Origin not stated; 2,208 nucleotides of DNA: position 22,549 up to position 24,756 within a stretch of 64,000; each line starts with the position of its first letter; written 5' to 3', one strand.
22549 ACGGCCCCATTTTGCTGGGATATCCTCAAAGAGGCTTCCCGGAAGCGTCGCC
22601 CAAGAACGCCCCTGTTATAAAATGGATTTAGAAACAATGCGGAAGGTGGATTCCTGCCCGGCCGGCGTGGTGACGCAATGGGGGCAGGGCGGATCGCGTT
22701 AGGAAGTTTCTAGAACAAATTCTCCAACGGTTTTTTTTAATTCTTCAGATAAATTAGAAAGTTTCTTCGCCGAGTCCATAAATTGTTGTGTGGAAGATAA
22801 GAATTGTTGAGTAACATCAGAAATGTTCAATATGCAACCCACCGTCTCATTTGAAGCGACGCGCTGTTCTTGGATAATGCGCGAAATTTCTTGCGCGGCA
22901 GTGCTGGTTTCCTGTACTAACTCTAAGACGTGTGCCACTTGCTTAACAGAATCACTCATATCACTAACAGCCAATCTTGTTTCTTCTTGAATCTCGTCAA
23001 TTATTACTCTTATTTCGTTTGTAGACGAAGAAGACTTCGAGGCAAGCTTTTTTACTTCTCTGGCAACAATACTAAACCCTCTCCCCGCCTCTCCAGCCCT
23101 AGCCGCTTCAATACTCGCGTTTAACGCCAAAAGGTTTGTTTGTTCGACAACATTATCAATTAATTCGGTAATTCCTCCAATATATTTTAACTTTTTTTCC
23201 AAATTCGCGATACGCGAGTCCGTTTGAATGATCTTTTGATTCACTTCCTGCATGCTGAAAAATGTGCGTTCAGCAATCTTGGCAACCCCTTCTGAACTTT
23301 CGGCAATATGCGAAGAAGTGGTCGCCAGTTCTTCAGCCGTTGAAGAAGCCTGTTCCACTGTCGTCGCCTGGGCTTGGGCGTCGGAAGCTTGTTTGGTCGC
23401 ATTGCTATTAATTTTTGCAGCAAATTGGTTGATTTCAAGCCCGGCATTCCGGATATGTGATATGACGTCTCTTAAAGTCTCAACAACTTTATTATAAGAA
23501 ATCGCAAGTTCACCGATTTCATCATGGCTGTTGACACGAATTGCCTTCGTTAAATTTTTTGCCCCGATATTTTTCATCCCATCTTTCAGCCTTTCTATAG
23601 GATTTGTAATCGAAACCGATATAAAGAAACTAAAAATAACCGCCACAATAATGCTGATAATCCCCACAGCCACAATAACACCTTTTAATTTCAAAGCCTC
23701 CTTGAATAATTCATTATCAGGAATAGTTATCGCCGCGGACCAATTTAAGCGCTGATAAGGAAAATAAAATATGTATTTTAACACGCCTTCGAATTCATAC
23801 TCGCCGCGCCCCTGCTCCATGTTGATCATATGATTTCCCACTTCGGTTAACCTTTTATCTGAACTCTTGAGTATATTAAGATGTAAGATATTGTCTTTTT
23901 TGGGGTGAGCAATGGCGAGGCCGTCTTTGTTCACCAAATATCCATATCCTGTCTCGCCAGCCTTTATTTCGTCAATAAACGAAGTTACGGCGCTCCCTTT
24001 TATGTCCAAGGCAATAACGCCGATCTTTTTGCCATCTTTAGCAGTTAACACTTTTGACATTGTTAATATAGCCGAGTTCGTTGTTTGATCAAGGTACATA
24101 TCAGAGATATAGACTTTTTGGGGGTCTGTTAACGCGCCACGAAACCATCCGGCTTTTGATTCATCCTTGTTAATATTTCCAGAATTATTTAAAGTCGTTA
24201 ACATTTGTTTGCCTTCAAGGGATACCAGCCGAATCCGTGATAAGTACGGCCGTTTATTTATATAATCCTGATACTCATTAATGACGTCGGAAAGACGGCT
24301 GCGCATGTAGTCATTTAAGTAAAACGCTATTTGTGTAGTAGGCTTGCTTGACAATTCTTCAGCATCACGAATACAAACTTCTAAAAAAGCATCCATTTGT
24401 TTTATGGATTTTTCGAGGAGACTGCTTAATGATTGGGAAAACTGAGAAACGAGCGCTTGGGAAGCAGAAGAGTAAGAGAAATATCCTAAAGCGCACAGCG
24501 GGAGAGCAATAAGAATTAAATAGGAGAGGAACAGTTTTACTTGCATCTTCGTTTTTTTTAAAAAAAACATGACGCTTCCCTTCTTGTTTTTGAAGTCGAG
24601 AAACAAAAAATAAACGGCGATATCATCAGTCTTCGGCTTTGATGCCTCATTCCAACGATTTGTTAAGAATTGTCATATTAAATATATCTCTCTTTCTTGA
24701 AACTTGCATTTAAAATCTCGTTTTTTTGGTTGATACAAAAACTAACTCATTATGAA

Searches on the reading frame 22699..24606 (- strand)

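Call 62: search_protein_families(library=pfam, proteins=[window:22699-24606:-], max_evalue=0.001)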
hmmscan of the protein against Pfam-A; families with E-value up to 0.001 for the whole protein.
window:22699-24606:- (635 aa): 5 families
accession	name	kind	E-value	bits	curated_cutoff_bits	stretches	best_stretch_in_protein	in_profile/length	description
PF00015.26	MCPsignal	-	1.7e-33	116.4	34.6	1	450-612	9-164/172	Methyl-accepting chemotaxis protein (MCP) signalling domain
PF02743.24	dCache_1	-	9.6e-26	91.2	45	1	51-293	2-239/240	Cache domain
PF00672.30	HAMP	-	1.9e-10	41.3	25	1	330-380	3-53/53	HAMP domain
PF22673.2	MCP-like_PDC_1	-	2.9e-07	31.4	27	1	140-204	47-108/113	Methyl-accepting chemotaxis protein-like, first PDC sensor domain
PF08269.17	dCache_2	-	0.00021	21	26.5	1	208-283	195-266/298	Cache domain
